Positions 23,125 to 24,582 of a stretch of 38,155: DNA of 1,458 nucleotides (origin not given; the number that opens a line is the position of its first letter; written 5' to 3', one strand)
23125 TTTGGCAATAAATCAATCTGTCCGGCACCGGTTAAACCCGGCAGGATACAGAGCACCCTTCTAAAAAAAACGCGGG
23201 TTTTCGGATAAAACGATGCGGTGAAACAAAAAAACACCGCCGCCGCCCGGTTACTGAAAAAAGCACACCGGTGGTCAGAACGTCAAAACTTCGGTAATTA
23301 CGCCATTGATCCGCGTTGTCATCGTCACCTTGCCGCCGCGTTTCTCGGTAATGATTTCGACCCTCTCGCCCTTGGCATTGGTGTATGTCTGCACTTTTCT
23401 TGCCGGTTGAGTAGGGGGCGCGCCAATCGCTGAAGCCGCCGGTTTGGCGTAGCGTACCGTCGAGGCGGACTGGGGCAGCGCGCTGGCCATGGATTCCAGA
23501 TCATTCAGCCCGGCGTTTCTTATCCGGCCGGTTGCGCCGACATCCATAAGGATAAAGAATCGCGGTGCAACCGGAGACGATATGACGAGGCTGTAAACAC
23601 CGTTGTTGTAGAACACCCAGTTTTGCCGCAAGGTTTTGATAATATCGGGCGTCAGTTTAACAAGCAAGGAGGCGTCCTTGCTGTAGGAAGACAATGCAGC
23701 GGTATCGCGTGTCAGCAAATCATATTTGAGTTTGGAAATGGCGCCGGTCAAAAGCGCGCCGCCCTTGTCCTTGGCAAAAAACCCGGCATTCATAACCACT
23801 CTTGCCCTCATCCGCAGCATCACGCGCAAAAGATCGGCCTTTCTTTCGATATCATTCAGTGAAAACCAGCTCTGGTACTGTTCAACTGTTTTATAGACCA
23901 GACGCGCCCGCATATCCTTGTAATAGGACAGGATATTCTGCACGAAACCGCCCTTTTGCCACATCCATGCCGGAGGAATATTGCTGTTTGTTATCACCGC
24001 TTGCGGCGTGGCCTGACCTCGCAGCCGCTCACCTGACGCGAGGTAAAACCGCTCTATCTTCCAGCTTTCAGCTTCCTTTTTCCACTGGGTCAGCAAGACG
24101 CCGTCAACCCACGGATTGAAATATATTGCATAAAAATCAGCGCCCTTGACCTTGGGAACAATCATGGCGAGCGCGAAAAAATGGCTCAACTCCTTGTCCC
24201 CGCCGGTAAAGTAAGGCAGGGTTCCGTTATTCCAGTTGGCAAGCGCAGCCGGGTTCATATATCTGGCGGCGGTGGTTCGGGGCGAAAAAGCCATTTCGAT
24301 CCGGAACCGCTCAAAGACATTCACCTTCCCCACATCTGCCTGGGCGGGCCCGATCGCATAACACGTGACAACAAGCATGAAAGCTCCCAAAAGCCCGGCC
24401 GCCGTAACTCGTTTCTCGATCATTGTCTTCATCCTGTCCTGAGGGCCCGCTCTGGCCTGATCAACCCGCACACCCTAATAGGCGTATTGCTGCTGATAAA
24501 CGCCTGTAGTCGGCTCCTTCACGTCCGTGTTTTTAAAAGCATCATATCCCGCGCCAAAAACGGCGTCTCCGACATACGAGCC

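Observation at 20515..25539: Tandemly duplicated two-gene cassette (secreted polybasic/Pro-rich/Gly-rich protein + ~380-aa signal-peptide partner) with no recognisable family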

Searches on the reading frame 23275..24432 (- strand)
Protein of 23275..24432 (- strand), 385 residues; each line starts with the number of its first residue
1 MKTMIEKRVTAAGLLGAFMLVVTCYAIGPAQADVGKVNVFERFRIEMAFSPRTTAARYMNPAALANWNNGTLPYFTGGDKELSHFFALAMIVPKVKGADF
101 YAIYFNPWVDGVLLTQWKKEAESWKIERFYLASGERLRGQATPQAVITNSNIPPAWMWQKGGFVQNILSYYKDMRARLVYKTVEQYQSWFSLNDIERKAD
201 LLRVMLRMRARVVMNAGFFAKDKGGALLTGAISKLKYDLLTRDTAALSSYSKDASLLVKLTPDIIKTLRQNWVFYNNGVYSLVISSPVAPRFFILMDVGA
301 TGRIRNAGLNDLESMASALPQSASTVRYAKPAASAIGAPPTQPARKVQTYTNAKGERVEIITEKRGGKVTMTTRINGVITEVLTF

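Call 5: search_protein_families(library=pfam, proteins=[window:23275-24432:-], max_evalue=1)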
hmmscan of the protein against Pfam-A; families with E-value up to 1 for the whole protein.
window:23275-24432:- (385 aa): 0 families

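Call 6: search_protein_families(library=ncbifam, proteins=[window:23275-24432:-], max_evalue=1)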
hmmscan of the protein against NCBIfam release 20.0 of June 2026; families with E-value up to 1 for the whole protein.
window:23275-24432:- (385 aa): 1 family
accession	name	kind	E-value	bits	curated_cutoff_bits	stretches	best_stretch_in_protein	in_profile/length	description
TIGR03140.1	AhpF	equivalog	0.023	13.2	502.9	1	310-380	193-260/515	alkyl hydroperoxide reductase subunit F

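Call 8: find_homologous_proteins(query=window:23275-24432:-)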
Query window:23275-24432:- (385 aa): 9 proteins with E <= 0.001 among 8000 candidates.
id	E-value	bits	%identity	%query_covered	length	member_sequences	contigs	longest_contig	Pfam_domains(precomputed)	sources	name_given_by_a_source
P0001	6.0e-251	850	99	99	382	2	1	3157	-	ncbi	-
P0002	1.2e-125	437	54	95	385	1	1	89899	-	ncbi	-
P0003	1.7e-121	424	51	99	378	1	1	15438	-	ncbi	-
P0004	1.1e-117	411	51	96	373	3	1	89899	-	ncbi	-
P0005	2.1e-99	351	49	87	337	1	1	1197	-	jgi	-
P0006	1.8e-98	348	48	88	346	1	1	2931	-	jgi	jgi:hypothetical protein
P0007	6.2e-96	340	46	97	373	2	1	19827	-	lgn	-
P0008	2.3e-92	328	44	98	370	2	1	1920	-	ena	-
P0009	7.1e-73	264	44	71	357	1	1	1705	-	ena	-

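Call 11: find_encoding_contigs(protein=P0002, flank=10000, max_places=4)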
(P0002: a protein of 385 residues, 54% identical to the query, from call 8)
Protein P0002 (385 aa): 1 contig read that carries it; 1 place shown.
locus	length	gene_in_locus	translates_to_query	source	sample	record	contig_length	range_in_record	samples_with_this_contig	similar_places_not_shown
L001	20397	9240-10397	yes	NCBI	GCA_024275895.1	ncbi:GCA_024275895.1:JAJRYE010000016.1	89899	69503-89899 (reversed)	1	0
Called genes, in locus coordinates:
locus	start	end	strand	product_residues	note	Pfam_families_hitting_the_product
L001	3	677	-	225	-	?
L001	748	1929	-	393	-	PF04860:Phage_portal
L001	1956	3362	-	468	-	PF03237:Terminase_6N, PF17289:Terminase_6C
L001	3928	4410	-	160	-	PF03692:CxxCxxCC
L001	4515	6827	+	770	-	PF00912:Transgly, PF00905:Transpeptidase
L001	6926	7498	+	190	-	PF06742:DUF1214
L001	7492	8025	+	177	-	-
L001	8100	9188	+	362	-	-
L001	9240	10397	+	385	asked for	-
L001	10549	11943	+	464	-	-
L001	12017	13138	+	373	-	-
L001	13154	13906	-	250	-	-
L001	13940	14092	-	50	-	-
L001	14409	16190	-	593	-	PF00989:PAS, PF08447:PAS_3 (weak), PF00512:HisKA, PF02518:HATPase_c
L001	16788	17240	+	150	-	PF17264:DUF5330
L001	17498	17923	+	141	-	PF02657:SufE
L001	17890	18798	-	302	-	PF20057:DUF6456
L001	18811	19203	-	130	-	PF08299:Bac_DnaA_C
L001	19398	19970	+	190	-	PF01381:HTH_3, PF12844:HTH_19, PF13413:HTH_25 (weak), PF13443:HTH_26, PF13560:HTH_31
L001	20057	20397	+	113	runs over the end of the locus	PF20083:DUF6477 (weak)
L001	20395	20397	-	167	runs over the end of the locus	PF07310:PAS_5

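Call 12: find_encoding_contigs(protein=P0007, flank=10000, max_places=4)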
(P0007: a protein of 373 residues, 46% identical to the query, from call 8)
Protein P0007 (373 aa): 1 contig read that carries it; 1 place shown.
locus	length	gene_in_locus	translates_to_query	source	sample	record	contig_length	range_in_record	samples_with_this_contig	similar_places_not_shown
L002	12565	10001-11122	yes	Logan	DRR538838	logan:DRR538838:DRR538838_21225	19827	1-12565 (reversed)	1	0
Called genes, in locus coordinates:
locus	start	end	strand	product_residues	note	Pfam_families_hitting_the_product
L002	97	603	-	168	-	PF01471:PG_binding_1, PF09374:PG_binding_3 (faint), PF01471:PG_binding_1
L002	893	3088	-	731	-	PF06808:DctM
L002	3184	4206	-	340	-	PF16868:NMT1_3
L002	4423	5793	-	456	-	PF00072:Response_reg, PF00158:Sigma54_activat, PF14532:Sigma54_activ_2, PF25601:AAA_lid_14, PF02954:HTH_8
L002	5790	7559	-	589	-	PF02743:dCache_1, PF02518:HATPase_c, PF14501:HATPase_c_5 (weak)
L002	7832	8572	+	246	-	PF19798:Sulfotransfer_5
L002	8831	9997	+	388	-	-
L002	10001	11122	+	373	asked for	-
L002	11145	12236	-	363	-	PF00478:IMPDH (faint), PF03060:NMO, PF01070:FMN_dh (weak)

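Call 13: find_encoding_contigs(protein=P0003, flank=10000, max_places=4)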
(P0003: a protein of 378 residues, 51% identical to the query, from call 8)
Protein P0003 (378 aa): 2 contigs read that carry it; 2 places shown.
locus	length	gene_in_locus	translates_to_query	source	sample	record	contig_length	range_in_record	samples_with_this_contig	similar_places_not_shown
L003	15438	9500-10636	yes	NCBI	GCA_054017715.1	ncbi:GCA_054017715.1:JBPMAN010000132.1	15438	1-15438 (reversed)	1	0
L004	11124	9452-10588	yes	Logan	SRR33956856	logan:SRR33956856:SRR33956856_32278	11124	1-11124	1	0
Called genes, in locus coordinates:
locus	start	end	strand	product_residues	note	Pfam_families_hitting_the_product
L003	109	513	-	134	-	PF01627:Hpt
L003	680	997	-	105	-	-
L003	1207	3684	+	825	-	PF04513:Baculo_PEP_C (faint), PF01442:Apolipoprotein (weak)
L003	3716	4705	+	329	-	PF02746:MR_MLE_N, PF13378:MR_MLE_C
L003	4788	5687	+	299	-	PF04344:CheZ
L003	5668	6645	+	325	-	PF07224:Chlorophyllase, PF01738:DLH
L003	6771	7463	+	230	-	-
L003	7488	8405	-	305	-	PF07719:TPR_2 (faint), PF13374:TPR_10 (faint), PF13432:TPR_16 (faint)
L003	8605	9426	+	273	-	-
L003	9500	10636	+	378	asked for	-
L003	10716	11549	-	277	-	PF03976:PPK2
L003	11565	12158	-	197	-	PF01810:LysE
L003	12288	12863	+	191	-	PF00072:Response_reg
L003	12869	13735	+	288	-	PF03881:Fructosamin_kin, PF01636:APH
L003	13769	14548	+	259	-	PF00106:adh_short, PF13561:adh_short_C2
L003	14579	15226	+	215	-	PF00072:Response_reg, PF00196:GerE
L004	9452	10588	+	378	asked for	-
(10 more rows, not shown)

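Call 20: find_related_loci(query=A1, collection=genome_contigs, flank=10000)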
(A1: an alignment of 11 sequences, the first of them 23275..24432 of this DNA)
Query A1 (385 aa) in genome_contigs; peptide patterns used: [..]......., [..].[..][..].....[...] (x = any residue, [..] = any of these).
57 stretches matched a pattern; 6 encode a relative of the query (tblastn E <= 1e-3); 5 distinct loci.
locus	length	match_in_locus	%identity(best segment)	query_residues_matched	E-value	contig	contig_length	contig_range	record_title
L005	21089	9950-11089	52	3-385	7e-124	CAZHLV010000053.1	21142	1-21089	MAG TPA_asm: uncultured Hyphomicrobiales bacterium isolate binchicken_co219_148 genome assembly, contig: k141_722081, wh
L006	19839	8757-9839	54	22-385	6e-131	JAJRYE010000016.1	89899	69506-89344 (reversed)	MAG: Alphaproteobacteria bacterium isolate Dive96_bin3.246 k141_761387, whole genome shotgun sequence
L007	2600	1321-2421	44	8-385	4e-102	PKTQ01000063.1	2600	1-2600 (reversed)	MAG: Hyphomicrobiales bacterium isolate BM303 sc_21044, whole genome shotgun sequence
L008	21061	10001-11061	46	14-370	5e-94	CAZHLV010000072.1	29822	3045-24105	MAG TPA_asm: uncultured Hyphomicrobiales bacterium isolate binchicken_co219_148 genome assembly, contig: k141_110544, wh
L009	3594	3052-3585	51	14-191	5e-58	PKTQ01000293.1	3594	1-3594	MAG: Hyphomicrobiales bacterium isolate BM303 sc_13199, whole genome shotgun sequence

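Call 23: search_protein_representatives(alignment_id=A1)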
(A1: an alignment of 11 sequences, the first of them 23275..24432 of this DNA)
Query: 11 sequences, 373 profile positions. Proteins with E-value up to 0.001 (for the whole library): 102; up to 1e-10: 39; up to 1e-30: 10. The best 102 are listed.
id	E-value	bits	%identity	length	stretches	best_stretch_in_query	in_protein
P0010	1.3e-163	560.9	-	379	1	1-373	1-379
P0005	5.5e-159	545.7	-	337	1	1-336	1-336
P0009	1.4e-138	478.5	-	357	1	2-323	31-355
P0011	6.1e-138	476.4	-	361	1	4-331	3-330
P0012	3.5e-121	421.3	-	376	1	9-371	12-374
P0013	1.3e-72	261.4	-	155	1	225-373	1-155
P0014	1.9e-42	162.1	-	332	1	10-313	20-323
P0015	3.2e-38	148.2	-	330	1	19-322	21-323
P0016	1.1e-34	136.6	-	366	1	15-311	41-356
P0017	1.0e-32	130.2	-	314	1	16-305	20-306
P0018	1.6e-30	122.9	-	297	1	28-312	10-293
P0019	1.4e-28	116.6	-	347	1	39-315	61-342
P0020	5.8e-26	107.9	-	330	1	15-308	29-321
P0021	9.8e-26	107.2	-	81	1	297-373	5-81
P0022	1.5e-23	100.0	-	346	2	36-156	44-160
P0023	1.8e-22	96.4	-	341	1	36-312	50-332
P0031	1.0e-15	74.2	-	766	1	40-335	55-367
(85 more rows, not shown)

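Call 25: search_protein_families(library=pfam, alignment_id=A2, max_evalue=0.01)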
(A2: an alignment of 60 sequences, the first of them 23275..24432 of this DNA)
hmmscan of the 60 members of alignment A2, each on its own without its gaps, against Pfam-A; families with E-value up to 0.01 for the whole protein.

A. member 1, window:23275-24432:- (385 aa): 0 families

B. families by the number of members that match (of 60 scanned): 24 families
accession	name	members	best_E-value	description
PF12796.13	Ank_2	7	2.9e-63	Ankyrin repeats (3 copies)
PF00023.36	Ank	7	3.1e-42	Ankyrin repeat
PF13637.12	Ank_4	7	1.2e-33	Ankyrin repeats (many copies)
PF13857.12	Ank_5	7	3.6e-32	Ankyrin repeats (many copies)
PF13606.12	Ank_3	7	2.2e-25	Ankyrin repeat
PF24521.3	Ank_KRIT1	6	4.7e-05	KRIT1 ankyrin-repeats domain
PF23745.1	ANK_LRRK2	4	0.00038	LRRK2 ANK repeat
PF00515.34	TPR_1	1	1.7e-35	Tetratricopeptide repeat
PF13414.12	TPR_11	1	2.5e-30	TPR repeat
PF07719.23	TPR_2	1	4.1e-23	Tetratricopeptide repeat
PF13181.12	TPR_8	1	3.7e-21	Tetratricopeptide repeat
PF13432.12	TPR_16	1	1.8e-14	Tetratricopeptide repeat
PF13431.12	TPR_17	1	6.5e-14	Tetratricopeptide repeat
PF13424.12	TPR_12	1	6e-11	Tetratricopeptide repeat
PF13371.12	TPR_9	1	2e-07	Tetratricopeptide repeat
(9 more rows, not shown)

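Call 27: find_encoding_contigs(protein=P0014, flank=6000, max_places=3)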
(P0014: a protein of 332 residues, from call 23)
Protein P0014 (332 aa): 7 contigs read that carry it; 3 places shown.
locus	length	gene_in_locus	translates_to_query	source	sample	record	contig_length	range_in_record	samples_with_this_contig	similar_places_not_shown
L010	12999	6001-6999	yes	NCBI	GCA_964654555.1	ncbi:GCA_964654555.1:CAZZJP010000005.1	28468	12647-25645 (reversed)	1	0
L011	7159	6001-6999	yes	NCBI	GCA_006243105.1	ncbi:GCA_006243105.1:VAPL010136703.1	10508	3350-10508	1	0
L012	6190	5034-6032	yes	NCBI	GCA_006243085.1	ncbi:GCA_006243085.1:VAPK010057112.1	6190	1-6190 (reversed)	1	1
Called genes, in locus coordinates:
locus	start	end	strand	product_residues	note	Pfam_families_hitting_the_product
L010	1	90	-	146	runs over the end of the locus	PF01809:YidD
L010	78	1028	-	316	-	PF07719:TPR_2 (faint), PF13174:TPR_6 (faint), PF13428:TPR_14 (faint), PF09976:TPR_21 (weak), PF13424:TPR_12 (weak), PF13432:TPR_16 (weak), PF14559:TPR_19 (weak)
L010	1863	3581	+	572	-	PF08479:POTRA_2, PF03865:ShlB, PF01103:Omp85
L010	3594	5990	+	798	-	PF05860:TPS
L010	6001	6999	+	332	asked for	-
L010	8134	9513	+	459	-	-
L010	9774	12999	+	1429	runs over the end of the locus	PF18998:Flg_new_2, PF24517:CBM96, PF07705:CARDB, PF13287:Fn3_assoc, PF13290:CHB_HEX_C_1, PF00754:F5_F8_type_C, PF22633:F5_F8_type_C_2 (weak), PF13517:FG-GAP_3, +3 more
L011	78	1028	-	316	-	PF07719:TPR_2 (faint), PF13174:TPR_6 (faint), PF13428:TPR_14 (faint), PF09976:TPR_21 (weak), PF13424:TPR_12 (weak), PF13432:TPR_16 (weak), PF14559:TPR_19 (weak)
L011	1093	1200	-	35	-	-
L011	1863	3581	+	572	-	PF08479:POTRA_2, PF03865:ShlB, PF01103:Omp85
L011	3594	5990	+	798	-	PF05860:TPS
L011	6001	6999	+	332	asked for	-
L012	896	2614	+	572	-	PF08479:POTRA_2, PF03865:ShlB, PF01103:Omp85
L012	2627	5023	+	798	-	PF05860:TPS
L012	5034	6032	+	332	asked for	-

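Call 33: find_encoding_contigs(protein=P0016, flank=6000, max_places=3)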
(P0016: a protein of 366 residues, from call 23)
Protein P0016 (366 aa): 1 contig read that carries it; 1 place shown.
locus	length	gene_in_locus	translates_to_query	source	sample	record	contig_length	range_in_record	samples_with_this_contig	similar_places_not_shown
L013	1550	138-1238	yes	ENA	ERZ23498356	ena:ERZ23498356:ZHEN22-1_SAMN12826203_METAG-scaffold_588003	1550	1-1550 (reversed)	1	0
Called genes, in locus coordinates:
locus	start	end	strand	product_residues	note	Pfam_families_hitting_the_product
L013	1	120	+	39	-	?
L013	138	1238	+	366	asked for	-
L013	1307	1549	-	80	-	?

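Call 34: find_encoding_contigs(protein=P0017, flank=6000, max_places=3)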
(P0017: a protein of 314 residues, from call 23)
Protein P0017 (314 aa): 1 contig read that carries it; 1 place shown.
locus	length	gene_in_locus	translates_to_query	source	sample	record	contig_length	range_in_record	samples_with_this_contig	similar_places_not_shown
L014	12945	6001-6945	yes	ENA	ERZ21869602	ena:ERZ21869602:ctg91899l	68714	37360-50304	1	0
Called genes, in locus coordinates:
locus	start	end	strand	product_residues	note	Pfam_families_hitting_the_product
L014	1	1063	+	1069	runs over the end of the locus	PF00873:ACR_tran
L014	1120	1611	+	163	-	-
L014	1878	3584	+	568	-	PF07244:POTRA (faint), PF08479:POTRA_2, PF03865:ShlB, PF01103:Omp85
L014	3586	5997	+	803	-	PF05860:TPS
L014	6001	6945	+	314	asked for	-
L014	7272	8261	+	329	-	PF04392:ABC_sub_bind (weak)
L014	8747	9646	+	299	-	PF00669:Flagellin_N, PF00700:Flagellin_C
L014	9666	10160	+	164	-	-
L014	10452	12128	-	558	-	PF02465:FliD_N, PF07195:FliD_C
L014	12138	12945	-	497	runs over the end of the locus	PF00669:Flagellin_N, PF00700:Flagellin_C (weak)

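Call 35: find_encoding_contigs(protein=P0023, flank=6000, max_places=3)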
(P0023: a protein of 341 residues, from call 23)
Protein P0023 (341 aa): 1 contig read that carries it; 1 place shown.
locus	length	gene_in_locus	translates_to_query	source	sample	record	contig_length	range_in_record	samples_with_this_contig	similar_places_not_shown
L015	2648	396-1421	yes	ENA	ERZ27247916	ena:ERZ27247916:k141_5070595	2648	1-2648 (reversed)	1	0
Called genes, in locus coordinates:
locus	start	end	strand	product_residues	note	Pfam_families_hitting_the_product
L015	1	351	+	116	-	?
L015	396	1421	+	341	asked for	-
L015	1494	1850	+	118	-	-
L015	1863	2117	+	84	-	-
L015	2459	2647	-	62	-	?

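Call 39: predict_structure(alignment_id=A2)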
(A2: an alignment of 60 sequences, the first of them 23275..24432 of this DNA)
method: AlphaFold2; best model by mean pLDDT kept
length: 385 residues; sequences in the alignment: 60
mean_pLDDT: 90.8   pTM: 0.77
mean pLDDT of the five models: 90.8, 90.4, 89.4, 88.9, 88.7
residues with pLDDT >= 90: 304; 70-90: 49; 50-70: 19; < 50: 13
segments of 3 or more residues with pLDDT < 50: 29-33, 331-338
pLDDT, mean of each block of 10 residues (from residue 1): 78 92 70 68 97 98 97 91 96 97 98 98 97 94 82 92 93 95 96 94 95 92 90 98 98 98 97 95 97 98 98 92 67 47 82 97 91 96 95
secondary structure, 60 per line:
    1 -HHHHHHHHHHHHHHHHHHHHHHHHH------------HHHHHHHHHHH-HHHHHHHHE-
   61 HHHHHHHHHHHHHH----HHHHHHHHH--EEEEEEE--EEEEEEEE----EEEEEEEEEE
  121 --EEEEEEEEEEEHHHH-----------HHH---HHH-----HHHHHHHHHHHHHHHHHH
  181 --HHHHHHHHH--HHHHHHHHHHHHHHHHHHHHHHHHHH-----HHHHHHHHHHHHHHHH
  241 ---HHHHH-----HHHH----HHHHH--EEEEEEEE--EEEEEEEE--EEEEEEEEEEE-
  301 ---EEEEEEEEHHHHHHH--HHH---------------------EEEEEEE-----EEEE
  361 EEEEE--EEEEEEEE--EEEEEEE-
elements in order: H2-26 H39-49 H51-58 H61-74 H79-87 E90-96 E99-106 E111-120 E123-133 H134-137 H163-180 H183-191 H194-219 H225-240 H244-248 H254-257 H262-266 E269-276 E279-286 E289-299 E304-311 H312-318 E345-351 E357-365 E368-375 E378-384

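Call 45: fold_search(model_id=the predicted structure, library=pdb)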
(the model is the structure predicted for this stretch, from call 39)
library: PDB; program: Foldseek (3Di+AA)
matches with E <= 10: 942; with E <= 0.001: 0
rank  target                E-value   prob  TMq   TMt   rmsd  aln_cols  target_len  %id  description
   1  5boi                  2.3e-02  0.51  0.11  0.18  23.5       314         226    7  Bacillus megaterium YpeB C-terminal domain (released 2015-08-12)
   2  6euh_A                3.0e-02  0.30  0.11  0.12  23.4       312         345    8  The GH43, Beta 1,3 Galactosidase, BT3683 with galactodeoxynojirimycin (released 2018-10-17)
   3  7uio_An               4.1e-02  0.12  0.10  0.06  24.6       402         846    9  Mediator-PIC Early (Composite Model) (released 2023-03-01)
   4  8ppr_K                6.1e-02  0.20  0.11  0.16  17.7       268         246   13  Structure of the human outer kinetochore KMN network complex (released 2024-03-20)
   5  4nf9_A                6.4e-02  0.23  0.12  0.18  16.2       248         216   11  Structure of the Knl1/Nsl1 complex (released 2014-03-19)
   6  8cht_C                8.7e-02  0.54  0.12  0.26  25.3       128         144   13  Crystal structure of human PURA (fragment Glu57-Glu212, PUR repeat I and II) (released 2024-02-21)
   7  8cht_B                9.2e-02  0.51  0.11  0.25  26.0       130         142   12  Crystal structure of human PURA (fragment Glu57-Glu212, PUR repeat I and II) (released 2024-02-21)
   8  8chu_B                1.2e-01  0.38  0.10  0.23  25.3       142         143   12  Crystal structure of human PURA repeat I-II K97E mutant (released 2024-02-21)
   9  8y9c_B                1.4e-01  0.06  0.10  0.04  31.4       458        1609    5  De novo design mini-binder in complex with TcdB4 (released 2024-08-28)
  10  7ne4                  1.6e-01  0.35  0.11  0.06  25.6       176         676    9  E125A mutant of oligopeptidase B from S. proteomaculans with modified hinge region (released 2021-03-03)
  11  8cht_D                1.7e-01  0.41  0.11  0.24  25.0       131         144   11  Crystal structure of human PURA (fragment Glu57-Glu212, PUR repeat I and II) (released 2024-02-21)
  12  5fgp_A                1.8e-01  0.44  0.11  0.25  25.4       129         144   16  Crystal structure of D. melanogaster Pur-alpha repeat I-II in complex with DNA. (released 2016-01-20)
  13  3mx7                  2.1e-01  0.35  0.09  0.30  26.5       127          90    9  Crystal Structure Analysis of Human FAIM-NTD (released 2011-05-18)
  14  3vsf_A                2.3e-01  0.28  0.09  0.07  23.2       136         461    9  Crystal structure of 1,3Gal43A, an exo-beta-1,3-Galactanase from Clostridium thermocellum (released 2012-12-05)
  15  7ne5                  2.4e-01  0.20  0.09  0.05  25.4       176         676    8  catalytically non active S532A mutant of oligopeptidase B from S. proteomaculans with modified hinge region (released 2021-03-31)
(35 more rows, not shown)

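Call 50: find_related_loci(query=A4, collection=metagenome_contigs, flank=6000)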
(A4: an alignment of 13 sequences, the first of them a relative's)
Query A4 (332 aa) in metagenome_contigs; peptide patterns used: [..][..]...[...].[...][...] (x = any residue, [..] = any of these).
23 stretches matched a pattern; 13 encode a relative of the query (tblastn E <= 1e-3); 13 distinct loci.
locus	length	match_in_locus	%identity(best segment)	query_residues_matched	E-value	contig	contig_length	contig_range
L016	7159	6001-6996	100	1-332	0e+0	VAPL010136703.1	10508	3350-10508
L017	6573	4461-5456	88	1-332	0e+0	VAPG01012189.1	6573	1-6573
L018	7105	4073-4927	34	40-325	1e-57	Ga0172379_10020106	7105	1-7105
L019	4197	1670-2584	30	21-323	5e-34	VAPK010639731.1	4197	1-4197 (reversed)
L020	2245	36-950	28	21-325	1e-29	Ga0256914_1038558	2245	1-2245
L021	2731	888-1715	31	43-318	1e-29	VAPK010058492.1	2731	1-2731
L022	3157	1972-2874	25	7-304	2e-29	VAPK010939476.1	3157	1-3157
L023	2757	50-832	25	50-303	3e-19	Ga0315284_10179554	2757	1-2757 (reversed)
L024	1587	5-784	25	50-304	5e-18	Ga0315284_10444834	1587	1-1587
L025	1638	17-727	26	71-297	9e-13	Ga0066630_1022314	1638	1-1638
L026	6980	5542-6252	26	71-297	2e-12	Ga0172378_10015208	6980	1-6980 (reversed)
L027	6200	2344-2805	27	37-185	5e-11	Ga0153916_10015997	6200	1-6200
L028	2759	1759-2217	25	42-188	7e-10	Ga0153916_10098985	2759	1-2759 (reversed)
